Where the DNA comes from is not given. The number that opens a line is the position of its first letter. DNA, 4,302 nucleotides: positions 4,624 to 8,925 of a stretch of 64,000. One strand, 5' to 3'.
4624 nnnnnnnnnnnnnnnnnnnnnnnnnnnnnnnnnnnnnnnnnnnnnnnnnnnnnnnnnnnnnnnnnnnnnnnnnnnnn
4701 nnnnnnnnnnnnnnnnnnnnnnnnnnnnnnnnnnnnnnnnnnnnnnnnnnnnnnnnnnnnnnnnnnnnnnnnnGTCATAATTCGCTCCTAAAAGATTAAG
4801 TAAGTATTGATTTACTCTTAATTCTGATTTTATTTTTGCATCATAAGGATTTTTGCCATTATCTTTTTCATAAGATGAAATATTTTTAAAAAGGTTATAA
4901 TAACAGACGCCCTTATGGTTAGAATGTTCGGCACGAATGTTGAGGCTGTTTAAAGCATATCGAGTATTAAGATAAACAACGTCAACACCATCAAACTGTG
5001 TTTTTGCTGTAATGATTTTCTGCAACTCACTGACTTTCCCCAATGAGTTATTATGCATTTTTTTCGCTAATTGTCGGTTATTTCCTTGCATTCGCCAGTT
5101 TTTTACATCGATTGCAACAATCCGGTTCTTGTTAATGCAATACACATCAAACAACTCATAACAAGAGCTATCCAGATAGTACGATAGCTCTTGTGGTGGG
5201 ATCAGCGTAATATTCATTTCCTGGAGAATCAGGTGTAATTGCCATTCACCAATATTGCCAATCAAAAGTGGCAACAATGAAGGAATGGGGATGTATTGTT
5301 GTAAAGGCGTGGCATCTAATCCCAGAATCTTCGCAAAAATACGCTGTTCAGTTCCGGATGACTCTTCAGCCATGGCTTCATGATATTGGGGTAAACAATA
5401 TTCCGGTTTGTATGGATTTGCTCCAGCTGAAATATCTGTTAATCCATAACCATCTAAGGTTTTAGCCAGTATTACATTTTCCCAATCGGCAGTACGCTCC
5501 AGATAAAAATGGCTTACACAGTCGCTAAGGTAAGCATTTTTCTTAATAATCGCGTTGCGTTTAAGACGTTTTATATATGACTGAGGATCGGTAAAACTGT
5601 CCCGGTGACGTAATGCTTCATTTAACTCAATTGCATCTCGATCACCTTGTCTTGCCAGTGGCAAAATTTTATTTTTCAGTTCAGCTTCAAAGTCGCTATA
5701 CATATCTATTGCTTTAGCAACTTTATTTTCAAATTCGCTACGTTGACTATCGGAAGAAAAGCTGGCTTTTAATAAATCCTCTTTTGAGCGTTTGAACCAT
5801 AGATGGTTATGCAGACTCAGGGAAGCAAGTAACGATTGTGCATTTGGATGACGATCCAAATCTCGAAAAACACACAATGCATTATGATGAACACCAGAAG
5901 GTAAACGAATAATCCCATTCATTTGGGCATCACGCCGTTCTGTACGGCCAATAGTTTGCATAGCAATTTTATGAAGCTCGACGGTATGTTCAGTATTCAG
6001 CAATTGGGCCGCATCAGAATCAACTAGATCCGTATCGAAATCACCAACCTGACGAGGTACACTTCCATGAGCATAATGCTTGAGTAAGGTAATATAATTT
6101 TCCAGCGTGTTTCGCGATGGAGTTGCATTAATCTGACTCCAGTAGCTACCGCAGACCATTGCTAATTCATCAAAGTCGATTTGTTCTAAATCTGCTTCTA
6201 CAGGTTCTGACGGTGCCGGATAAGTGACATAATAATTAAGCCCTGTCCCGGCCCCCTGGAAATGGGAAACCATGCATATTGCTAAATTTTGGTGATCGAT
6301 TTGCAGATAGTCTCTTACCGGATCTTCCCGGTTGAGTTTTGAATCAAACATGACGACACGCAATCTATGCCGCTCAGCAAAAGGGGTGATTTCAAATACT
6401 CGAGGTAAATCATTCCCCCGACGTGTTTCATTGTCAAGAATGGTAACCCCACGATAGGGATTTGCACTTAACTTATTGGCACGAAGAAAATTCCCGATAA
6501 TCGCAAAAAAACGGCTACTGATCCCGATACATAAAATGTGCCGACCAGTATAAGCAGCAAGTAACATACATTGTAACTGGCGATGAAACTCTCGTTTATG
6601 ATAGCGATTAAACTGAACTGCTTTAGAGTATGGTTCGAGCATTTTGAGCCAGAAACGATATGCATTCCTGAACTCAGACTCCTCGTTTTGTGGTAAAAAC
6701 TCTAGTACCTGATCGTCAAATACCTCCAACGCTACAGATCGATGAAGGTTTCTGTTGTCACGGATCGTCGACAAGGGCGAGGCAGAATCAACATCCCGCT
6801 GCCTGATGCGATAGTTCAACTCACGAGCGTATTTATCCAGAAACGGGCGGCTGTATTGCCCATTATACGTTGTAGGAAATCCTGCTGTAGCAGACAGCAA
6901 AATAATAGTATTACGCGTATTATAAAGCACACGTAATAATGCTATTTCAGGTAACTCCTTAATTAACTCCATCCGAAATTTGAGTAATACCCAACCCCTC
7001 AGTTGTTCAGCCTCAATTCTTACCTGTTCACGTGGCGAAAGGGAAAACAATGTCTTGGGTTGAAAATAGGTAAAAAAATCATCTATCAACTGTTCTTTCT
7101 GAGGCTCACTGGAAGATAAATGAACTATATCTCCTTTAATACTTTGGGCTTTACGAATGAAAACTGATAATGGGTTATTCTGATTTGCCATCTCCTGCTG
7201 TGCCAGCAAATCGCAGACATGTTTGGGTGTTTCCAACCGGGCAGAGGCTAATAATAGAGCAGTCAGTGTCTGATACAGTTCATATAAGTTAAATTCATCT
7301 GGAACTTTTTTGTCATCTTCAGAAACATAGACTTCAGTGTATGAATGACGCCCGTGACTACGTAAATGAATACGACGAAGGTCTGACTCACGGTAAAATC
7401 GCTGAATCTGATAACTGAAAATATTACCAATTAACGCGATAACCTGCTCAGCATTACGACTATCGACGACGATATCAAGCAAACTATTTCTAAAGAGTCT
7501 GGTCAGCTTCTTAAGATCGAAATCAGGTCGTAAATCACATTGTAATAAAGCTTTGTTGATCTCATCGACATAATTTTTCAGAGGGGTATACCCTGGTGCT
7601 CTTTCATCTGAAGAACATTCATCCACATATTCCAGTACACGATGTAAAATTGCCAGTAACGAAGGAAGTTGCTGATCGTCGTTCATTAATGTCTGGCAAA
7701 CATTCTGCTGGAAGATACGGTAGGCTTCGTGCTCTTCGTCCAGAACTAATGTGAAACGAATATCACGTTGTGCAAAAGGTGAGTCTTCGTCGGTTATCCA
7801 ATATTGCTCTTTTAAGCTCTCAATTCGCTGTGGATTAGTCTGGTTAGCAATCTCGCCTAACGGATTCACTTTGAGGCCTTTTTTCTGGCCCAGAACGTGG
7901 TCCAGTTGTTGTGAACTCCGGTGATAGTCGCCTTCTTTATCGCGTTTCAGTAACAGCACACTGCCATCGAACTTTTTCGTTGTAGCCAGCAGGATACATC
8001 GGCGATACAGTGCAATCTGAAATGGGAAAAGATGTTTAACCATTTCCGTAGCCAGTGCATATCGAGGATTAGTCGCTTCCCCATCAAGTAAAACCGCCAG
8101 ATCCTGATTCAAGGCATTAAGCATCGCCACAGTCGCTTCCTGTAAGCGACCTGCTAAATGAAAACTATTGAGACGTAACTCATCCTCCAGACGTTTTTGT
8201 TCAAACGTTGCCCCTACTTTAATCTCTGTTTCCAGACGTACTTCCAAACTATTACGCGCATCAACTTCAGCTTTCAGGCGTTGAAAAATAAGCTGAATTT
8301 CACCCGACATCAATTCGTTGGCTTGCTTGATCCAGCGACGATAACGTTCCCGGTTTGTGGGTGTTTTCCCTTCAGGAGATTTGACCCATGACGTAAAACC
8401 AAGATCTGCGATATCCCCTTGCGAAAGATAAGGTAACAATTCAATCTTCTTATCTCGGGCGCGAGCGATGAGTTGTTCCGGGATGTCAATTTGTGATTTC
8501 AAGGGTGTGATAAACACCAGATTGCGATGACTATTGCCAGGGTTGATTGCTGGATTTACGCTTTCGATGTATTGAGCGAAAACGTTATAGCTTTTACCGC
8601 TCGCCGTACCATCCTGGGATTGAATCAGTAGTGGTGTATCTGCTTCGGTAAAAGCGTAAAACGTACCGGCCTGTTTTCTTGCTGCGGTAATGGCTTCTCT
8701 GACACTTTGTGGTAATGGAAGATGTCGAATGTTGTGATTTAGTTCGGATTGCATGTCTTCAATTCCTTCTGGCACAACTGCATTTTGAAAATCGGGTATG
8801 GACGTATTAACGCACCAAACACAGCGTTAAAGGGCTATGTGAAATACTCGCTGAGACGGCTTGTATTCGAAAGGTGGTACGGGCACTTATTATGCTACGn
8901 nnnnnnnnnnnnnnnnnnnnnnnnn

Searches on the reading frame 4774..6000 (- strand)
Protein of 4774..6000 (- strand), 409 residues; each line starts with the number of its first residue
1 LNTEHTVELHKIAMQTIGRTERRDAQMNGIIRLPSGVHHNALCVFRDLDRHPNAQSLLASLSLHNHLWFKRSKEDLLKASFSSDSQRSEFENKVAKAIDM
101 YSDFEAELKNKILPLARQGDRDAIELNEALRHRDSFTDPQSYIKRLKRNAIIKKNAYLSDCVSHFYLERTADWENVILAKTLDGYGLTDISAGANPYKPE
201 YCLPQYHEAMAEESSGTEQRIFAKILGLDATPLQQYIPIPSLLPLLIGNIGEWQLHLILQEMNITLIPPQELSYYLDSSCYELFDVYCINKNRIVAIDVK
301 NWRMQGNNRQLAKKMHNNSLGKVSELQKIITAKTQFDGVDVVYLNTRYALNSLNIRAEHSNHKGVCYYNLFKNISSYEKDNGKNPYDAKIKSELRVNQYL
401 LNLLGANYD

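Call 64: profile_search(protein=window:4774-6000:-)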
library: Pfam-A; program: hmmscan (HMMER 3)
A. the first sequence (409 residues): domains with independent E <= 10: 1; with E <= 0.001: 0
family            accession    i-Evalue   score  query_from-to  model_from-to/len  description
NERD              PF08378.17        0.7    10.9     284-324        39-85/111  Nuclease-related domain

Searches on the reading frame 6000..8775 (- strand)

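Call 42: profile_search(protein=window:6000-8775:-)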
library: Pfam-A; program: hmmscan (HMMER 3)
A. the first sequence (925 residues): domains with independent E <= 10: 0; with E <= 0.001: 0
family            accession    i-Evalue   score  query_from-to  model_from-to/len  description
(no Pfam family matches the first sequence, even at E <= 10)
